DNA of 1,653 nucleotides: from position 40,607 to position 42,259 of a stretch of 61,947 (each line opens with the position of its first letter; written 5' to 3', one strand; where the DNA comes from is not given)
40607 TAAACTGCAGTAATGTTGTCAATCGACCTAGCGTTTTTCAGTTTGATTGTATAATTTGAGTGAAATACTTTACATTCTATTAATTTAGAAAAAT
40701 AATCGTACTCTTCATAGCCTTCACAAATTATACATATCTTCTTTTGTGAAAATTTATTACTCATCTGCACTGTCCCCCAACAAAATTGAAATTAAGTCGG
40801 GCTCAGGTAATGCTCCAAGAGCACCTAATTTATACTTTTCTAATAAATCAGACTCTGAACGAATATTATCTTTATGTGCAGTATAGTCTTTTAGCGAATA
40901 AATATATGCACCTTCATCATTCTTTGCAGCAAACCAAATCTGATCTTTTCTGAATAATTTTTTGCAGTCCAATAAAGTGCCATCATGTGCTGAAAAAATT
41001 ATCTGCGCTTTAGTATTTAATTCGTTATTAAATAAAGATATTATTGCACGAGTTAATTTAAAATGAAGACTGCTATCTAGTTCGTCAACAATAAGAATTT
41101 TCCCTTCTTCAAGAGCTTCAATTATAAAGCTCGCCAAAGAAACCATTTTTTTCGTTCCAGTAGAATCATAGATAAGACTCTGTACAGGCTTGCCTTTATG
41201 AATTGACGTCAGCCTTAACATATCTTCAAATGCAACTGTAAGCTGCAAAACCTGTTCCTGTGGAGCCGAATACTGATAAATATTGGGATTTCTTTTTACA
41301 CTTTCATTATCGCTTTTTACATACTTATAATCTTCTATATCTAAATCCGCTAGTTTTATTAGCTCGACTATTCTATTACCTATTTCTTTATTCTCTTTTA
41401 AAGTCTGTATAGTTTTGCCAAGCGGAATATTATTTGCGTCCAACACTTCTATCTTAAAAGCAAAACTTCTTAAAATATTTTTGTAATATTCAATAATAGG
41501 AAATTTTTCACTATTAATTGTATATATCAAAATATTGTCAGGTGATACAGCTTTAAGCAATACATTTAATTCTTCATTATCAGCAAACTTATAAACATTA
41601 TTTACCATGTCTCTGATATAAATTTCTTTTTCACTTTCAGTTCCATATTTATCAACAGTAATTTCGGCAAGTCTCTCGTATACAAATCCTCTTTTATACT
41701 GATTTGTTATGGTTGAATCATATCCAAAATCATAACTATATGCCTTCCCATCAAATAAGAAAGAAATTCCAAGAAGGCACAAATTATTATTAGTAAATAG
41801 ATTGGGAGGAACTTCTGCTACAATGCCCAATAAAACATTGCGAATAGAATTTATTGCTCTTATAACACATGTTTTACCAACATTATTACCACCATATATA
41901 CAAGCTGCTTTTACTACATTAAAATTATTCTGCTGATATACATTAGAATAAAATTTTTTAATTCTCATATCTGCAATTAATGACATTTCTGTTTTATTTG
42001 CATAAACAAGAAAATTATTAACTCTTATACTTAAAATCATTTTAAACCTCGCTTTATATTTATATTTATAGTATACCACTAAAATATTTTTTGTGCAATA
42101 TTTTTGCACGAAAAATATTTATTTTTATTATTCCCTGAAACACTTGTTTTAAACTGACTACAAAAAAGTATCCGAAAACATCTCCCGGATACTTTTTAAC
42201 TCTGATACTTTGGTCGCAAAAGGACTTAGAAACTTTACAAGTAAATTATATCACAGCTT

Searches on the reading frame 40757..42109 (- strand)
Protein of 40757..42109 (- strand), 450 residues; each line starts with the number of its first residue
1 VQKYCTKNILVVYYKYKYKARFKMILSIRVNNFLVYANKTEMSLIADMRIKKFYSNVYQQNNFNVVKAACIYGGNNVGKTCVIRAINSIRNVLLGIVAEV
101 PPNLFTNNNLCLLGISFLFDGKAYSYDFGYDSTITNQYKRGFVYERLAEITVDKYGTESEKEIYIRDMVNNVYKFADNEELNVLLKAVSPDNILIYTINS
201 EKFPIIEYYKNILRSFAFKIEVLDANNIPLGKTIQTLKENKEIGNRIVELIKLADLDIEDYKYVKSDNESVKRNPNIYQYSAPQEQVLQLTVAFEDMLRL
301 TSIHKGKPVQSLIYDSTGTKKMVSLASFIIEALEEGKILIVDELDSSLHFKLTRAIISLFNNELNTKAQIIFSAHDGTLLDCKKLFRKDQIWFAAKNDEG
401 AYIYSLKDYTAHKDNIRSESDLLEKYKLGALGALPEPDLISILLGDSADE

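Call 3: search_protein_families(library=pfam, proteins=[window:40757-42109:-], max_evalue=0.1)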
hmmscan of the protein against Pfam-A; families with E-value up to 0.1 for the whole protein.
window:40757-42109:- (450 aa): 3 families
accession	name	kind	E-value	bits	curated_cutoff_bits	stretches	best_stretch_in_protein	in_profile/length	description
PF13304.12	AAA_21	-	1.3e-20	75.1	27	1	69-380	2-303/304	AAA domain, putative AbiEii toxin, Type IV TA system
PF02463.25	SMC_N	-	1.4e-05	25.1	40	1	175-379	91-201/220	RecF/RecN/SMC N terminal domain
PF09582.15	AnfO_nitrog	-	0.021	14.6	30.3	1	314-423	42-151/190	Iron only nitrogenase protein AnfO (AnfO_nitrog)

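Call 4: search_protein_families(library=padloc, proteins=[window:40757-42109:-], max_evalue=0.1)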
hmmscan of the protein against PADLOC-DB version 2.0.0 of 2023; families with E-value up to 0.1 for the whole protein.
window:40757-42109:- (450 aa): 23 families
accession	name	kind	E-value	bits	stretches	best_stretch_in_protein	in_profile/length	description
PDLC02335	AbiLi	-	2.3e-64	215.5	1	10-438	35-288/326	AbiLi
PDLC02980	AriA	-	4.4e-23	80.7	1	70-381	3-304/304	-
PDLC04426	PDC-M12A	-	9.8e-11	39.6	1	24-426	1-362/369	-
PDLC04135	mad3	-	4e-09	34.5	1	202-381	194-328/374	mads_3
PDLC04570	PDC-M31A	-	6.6e-08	30.1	1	332-436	286-394/395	-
PDLC04176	HEC-01A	-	2.1e-06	25.4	1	316-417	257-355/371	-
PDLC02914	ATPase-Toprim_I-B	-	2.3e-06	25.1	1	62-404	21-269/443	-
PDLC04608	PDC-M38A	-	3.6e-06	24.9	2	317-376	254-312/367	-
PDLC03878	NsnB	-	4e-06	24.8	2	47-114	4-65/345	-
PDLC04389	PDC-M07A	-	1.9e-05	21.8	1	233-398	232-389/443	-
PDLC00304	PtuA1|PtuA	-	3.5e-05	21.1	1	64-93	37-66/444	AAA ATPase domain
PDLC00075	GajA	-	8.9e-05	19.2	1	303-379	237-309/536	AAA ATPase domain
PDLC04214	HEC-02A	-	0.00011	19.6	1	269-385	170-285/338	-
PDLC04180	HEC-01A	-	0.00013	19.3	1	316-416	256-356/382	-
PDLC00268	PtuA1|PtuA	-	0.0013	16.2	1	338-375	270-306/411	AAA ATPase domain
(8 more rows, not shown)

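Call 5: search_protein_families(library=ncbifam, proteins=[window:40757-42109:-], max_evalue=0.1)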
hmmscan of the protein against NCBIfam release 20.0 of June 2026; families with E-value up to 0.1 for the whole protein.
window:40757-42109:- (450 aa): 5 families
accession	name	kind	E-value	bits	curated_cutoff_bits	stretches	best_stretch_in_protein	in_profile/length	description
TIGR03608.1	L_ocin_972_ABC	subfamily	0.00084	18.9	254.85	1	267-380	89-197/206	putative bacteriocin export ABC transporter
TIGR01166.1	cbiO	subfamily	0.011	15.3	211.8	1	307-379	123-189/190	cobalt ABC transporter, ATP-binding protein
TIGR02673.1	FtsE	equivalog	0.013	15.2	264.85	1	316-382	139-202/214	cell division ATP-binding protein FtsE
NF010157.0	PRK13636.1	equivalog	0.015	14.4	463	0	297-385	125-207/285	cobalt transporter ATP-binding subunit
NF008055.0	PRK10789.1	equivalog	0.064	11.7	845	0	284-376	442-530/590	SmdA family multidrug ABC transporter permease/ATP-binding protein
